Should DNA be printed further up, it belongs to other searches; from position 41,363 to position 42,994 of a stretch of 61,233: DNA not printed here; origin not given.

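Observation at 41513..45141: Translationally coupled lipid activate-and-transfer cassette: CDP-alcohol phosphatidyltransferase, DAG-kinase-like kinase, CdsA-like cytidylyltransferase and acyl reductase-like SDR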

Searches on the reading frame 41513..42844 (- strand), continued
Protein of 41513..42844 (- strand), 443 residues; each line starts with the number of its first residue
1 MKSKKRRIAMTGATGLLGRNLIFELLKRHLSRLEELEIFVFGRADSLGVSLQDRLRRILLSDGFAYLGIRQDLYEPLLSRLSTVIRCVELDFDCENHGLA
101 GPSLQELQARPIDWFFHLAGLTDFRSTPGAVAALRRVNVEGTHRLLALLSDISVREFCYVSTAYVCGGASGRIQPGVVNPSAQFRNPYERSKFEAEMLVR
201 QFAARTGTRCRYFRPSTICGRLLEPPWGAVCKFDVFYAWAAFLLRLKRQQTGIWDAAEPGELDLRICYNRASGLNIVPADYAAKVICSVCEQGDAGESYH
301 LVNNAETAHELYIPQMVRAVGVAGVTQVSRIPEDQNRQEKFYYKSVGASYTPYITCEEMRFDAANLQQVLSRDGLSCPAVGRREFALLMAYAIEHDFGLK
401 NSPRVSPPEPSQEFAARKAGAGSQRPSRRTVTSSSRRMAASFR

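Call 37: find_encoding_contigs(protein=P0149, flank=8000, max_places=1)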
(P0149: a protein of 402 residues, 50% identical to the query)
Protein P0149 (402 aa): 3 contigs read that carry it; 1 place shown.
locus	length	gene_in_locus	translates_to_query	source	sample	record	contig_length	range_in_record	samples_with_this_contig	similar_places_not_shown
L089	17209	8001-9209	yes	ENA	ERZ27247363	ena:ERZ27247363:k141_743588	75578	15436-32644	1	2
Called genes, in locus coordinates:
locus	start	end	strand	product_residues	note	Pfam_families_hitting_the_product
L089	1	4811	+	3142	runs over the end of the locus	PF05593:RHS_repeat (faint), PF13385:Laminin_G_3, PF03412:Peptidase_C39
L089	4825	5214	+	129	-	-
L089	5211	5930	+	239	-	-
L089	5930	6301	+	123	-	-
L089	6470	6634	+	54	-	PF12728:HTH_17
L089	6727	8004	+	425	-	PF00890:FAD_binding_2 (faint), PF01266:DAO (weak), PF03486:HI0933_like (faint), PF07992:Pyr_redox_2 (weak), PF13450:NAD_binding_8 (weak), PF00732:GMC_oxred_N, PF05199:GMC_oxred_C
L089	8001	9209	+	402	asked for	PF01073:3Beta_HSD (weak), PF01370:Epimerase, PF07993:NAD_binding_4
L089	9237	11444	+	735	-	PF16927:HisKA_7TM, PF01590:GAF (faint), PF13185:GAF_2 (weak), PF13492:GAF_3, PF02518:HATPase_c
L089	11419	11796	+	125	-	PF00072:Response_reg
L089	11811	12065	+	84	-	-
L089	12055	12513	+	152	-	-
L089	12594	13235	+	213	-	-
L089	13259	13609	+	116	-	-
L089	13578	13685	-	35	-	-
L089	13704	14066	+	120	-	-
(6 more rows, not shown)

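Call 38: find_encoding_contigs(protein=P0225, flank=8000, max_places=1)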
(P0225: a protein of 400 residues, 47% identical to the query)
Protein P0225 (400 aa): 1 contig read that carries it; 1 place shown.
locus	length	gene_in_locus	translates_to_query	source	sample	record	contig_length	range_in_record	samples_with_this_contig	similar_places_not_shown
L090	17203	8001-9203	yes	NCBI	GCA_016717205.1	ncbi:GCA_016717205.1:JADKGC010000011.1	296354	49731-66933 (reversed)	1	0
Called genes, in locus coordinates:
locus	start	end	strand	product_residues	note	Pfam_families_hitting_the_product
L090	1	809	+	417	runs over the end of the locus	-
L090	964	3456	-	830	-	PF03030:H_PPase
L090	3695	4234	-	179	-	-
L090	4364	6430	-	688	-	PF00672:HAMP, PF00512:HisKA, PF02518:HATPase_c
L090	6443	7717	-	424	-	PF01547:SBP_bac_1, PF13416:SBP_bac_8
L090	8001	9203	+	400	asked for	PF01370:Epimerase, PF07993:NAD_binding_4, PF01073:3Beta_HSD (weak)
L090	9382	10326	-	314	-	PF02126:PTE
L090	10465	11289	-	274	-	-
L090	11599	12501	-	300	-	PF00528:BPD_transp_1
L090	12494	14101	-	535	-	PF00528:BPD_transp_1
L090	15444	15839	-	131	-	PF00069:Pkinase, PF07714:PK_Tyr_Ser-Thr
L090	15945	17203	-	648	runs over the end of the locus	PF00069:Pkinase, PF07714:PK_Tyr_Ser-Thr, PF00532:Peripla_BP_1 (weak), PF13407:Peripla_BP_4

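Call 76: predict_structure(alignment_id=A5)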
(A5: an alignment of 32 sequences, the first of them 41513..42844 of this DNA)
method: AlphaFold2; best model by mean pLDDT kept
length: 443 residues; sequences in the alignment: 32
mean_pLDDT: 87.7   pTM: 0.86
mean pLDDT of the five models: 87.7, 87.2, 86.8, 86.6, 86.5
residues with pLDDT >= 90: 335; 70-90: 61; 50-70: 4; < 50: 43
segments of 3 or more residues with pLDDT < 50: 402-443
pLDDT, mean of each block of 10 residues (from residue 1): 85 96 98 97 92 96 95 95 94 76 88 97 93 96 94 97 91 88 92 98 97 96 96 84 93 87 96 95 98 97 93 95 96 97 92 90 96 95 95 90 38 38 33 29 29
secondary structure, 60 per line:
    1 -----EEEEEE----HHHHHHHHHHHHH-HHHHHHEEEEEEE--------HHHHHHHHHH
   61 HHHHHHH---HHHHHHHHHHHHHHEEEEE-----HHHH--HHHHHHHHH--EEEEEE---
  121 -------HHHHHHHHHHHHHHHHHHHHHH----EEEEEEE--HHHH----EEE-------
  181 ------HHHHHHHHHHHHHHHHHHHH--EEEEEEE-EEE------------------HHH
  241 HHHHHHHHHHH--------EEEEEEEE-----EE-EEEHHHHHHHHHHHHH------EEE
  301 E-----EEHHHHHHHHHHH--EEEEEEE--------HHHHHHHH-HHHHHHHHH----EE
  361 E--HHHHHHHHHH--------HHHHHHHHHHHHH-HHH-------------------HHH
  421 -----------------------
elements in order: E6-11 H16-28 H30-35 E36-42 H51-67 H71-84 E85-89 H95-98 H101-109 E112-117 H128-149 E154-160 H163-166 E171-173 H187-206 E209-215 E217-219 H238-251 E260-267 E276-278 H279-291 E298-301 H309-319 E322-328 H337-344 H346-354 E359-361 H364-373 H382-394

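Call 79: fold_search(model_id=the predicted structure, library=pdb)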
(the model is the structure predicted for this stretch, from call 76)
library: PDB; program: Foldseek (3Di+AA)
matches with E <= 10: 1954; with E <= 0.001: 1509
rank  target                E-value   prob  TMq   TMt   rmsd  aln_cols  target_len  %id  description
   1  4w4t_B                4.6e-21  1.00  0.63  0.71   5.1       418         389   21  The crystal structure of the terminal R domain from the myxalamid PKS-NRPS biosynthetic pathway (released 2015-08-12)
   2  4w4t_A                4.9e-21  1.00  0.64  0.72   4.6       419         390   21  The crystal structure of the terminal R domain from the myxalamid PKS-NRPS biosynthetic pathway (released 2015-08-12)
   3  4u7w_B                1.1e-20  1.00  0.65  0.72   4.6       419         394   22  The crystal structure of the terminal R domain from the myxalamid PKS-NRPS biosynthetic pathway (released 2015-08-12)
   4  4u7w_A                2.0e-19  1.00  0.64  0.72   4.8       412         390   22  The crystal structure of the terminal R domain from the myxalamid PKS-NRPS biosynthetic pathway (released 2015-08-12)
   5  6vtj                  3.4e-18  1.00  0.60  0.56   5.9       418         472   19  Structure of a thiolation-reductase di-domain from an archaeal non-ribosomal peptide synthetase (released 2020-02-26)
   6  6vtz                  6.8e-18  1.00  0.58  0.67   5.9       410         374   18  Structure of a thiolation-reductase di-domain from an archaeal non-ribosomal peptide synthetase (released 2020-02-26)
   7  8v1x_B                1.1e-17  1.00  0.62  0.69   5.2       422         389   20  Crystal structure of polyketide synthase (PKS) thioreductase domain from Streptomyces coelicolor (released 2024-11-27)
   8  7eoz_A                1.3e-17  1.00  0.63  0.58   7.0       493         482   15  The structure of rice Defective Pollen Wall (DPW) in the complex with its cofactor NADP (released 2022-08-24)
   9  8v1x_A                1.4e-17  1.00  0.63  0.71   5.0       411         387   19  Crystal structure of polyketide synthase (PKS) thioreductase domain from Streptomyces coelicolor (released 2024-11-27)
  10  5msr_C                1.6e-17  1.00  0.62  0.54   6.1       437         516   18  Structure of the unmodified PCP-R domain of carboxylic acid reductase (CAR) from Segniliparus rugosus in complex with  (released 2017-07-05)
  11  5msr_B                1.6e-17  1.00  0.61  0.53   6.2       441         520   18  Structure of the unmodified PCP-R domain of carboxylic acid reductase (CAR) from Segniliparus rugosus in complex with  (released 2017-07-05)
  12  5msv_B                3.6e-17  1.00  0.63  0.55   6.0       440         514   18  Structure of the phosphopantetheine modified PCP-R didomain of carboxylic acid reductase (CAR) in complex with NADP (released 2017-07-05)
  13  5msp                  3.6e-17  1.00  0.61  0.54   6.4       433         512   18  Structure of the unmodified PCP-R didomain of carboxylic acid reductase (CAR) from Segniliparus rugosus in complex with  (released 2017-07-05)
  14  5msv_C                4.9e-17  1.00  0.63  0.55   6.0       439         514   18  Structure of the phosphopantetheine modified PCP-R didomain of carboxylic acid reductase (CAR) in complex with NADP (released 2017-07-05)
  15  5msr_D                6.3e-17  1.00  0.62  0.55   5.9       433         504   18  Structure of the unmodified PCP-R domain of carboxylic acid reductase (CAR) from Segniliparus rugosus in complex with  (released 2017-07-05)
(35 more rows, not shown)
